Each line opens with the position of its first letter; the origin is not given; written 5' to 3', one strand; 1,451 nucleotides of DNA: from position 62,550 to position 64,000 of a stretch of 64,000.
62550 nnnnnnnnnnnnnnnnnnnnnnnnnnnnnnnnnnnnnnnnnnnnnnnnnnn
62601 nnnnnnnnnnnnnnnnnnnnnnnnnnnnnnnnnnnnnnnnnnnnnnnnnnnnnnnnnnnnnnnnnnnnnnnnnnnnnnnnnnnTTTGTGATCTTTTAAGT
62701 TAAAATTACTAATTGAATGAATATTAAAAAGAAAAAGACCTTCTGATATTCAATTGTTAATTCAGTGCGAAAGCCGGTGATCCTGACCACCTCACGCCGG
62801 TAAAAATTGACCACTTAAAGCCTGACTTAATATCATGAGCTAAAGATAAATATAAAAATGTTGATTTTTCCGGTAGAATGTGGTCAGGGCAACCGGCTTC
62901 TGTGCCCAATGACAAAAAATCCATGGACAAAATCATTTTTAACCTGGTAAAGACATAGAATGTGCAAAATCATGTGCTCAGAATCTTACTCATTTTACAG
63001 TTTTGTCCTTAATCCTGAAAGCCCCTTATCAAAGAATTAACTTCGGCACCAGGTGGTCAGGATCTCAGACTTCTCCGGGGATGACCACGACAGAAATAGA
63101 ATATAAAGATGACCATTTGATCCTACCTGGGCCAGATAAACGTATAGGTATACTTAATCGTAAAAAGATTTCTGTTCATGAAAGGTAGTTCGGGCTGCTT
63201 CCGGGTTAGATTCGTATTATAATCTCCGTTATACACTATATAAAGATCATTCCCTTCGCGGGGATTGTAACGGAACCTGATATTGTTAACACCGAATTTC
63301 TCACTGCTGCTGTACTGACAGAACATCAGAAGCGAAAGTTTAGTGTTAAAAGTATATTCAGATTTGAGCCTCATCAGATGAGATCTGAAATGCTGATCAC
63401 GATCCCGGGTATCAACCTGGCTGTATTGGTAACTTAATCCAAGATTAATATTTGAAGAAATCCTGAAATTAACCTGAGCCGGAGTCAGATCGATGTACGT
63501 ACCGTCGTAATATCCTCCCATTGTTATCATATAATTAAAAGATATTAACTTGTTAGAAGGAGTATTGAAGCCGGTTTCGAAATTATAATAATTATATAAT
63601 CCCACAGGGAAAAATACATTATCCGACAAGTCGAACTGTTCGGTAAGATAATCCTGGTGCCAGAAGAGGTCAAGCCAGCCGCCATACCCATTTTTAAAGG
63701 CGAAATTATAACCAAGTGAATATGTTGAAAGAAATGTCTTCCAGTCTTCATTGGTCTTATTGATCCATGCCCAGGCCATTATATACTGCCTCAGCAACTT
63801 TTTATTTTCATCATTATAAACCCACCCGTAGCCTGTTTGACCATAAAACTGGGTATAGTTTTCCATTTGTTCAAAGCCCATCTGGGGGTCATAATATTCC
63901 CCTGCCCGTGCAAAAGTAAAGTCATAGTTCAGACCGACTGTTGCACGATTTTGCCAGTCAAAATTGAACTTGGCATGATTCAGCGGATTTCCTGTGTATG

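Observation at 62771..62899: Family A: ~125-bp nested-palindrome element scattered through intergenic regions, mostly right after stop codons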

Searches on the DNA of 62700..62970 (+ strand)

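Call 62: search_rna_families(source=window, start=62700, end=62970, threshold=evalue, max_evalue=10)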
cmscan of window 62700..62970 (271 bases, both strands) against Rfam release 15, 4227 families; matches with E-value up to 10: 6.
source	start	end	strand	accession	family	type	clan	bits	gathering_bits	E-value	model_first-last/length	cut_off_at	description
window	62760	62912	+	RF04118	MIR9481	Gene; miRNA;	-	18.9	130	0.15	1-135/135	no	MIR9481 microRNA precursor family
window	62768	62901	+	RF04157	MIR9486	Gene; miRNA;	-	17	100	0.62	1-119/119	no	MIR9486 microRNA precursor family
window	62770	62898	-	RF04129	MIR4240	Gene; miRNA;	-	14.4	200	0.52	1-206/206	no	MIR4240 microRNA precursor family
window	62798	62895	+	RF01302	snoU36a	Gene; snRNA; snoRNA; CD-box;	CL00051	13.8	45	5.9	1-90/90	no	SnoRNA U36a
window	62725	62744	-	RF00489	ctRNA_p42d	Gene; antisense;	-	13.3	50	5.2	1-46/46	no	ctRNA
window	62700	62772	+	RF02546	LSU_trypano_mito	Gene; rRNA;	CL00112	9.2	60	9.9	201-561/561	5'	Trypanosomatid mitochondrial large subunit ribosomal RNA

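Call 82: search_dna_similar(query=window:62766-62904:+, collection=plasmids, mode=distant, max_evalue=0.01, max_rows=10)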
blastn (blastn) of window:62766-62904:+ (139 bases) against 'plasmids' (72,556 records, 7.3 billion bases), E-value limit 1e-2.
No match.

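Call 83: search_dna_similar(query=window:62766-62904:+, collection=phages, mode=distant, max_evalue=0.01, max_rows=10)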
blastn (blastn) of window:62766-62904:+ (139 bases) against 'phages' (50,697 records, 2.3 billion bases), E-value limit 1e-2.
No match.

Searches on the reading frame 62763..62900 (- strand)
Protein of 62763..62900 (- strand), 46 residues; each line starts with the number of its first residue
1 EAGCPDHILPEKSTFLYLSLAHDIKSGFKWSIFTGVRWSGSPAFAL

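Call 41: find_homologous_proteins(query=A2, max_evalue=10)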
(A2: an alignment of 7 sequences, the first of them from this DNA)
Query A2 (7 sequences) (46 aa, profile of the alignment): 1 proteins with E <= 10 among 177 candidates.
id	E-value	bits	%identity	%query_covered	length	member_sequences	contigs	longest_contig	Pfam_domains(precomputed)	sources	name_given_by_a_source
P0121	6.4e-2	31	68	41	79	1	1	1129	-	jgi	-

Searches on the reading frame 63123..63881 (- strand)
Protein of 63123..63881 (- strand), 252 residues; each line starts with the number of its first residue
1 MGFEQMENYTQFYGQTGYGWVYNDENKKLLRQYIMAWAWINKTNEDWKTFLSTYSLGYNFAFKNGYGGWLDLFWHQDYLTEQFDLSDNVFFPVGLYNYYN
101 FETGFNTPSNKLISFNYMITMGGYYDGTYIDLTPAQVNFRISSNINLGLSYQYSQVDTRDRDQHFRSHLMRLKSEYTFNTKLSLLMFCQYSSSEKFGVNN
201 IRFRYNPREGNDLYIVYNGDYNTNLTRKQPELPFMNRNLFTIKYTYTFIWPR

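Call 14: search_protein_families(library=pfam, proteins=[window:63123-63881:-])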
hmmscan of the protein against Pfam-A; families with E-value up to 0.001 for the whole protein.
window:63123-63881:- (252 aa): 0 families

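Call 35: find_encoding_contigs(protein=window:63123-63881:-, flank=10000, max_places=4)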
Protein window:63123-63881:- (252 aa): no gene with exactly this product is on record in the collection.
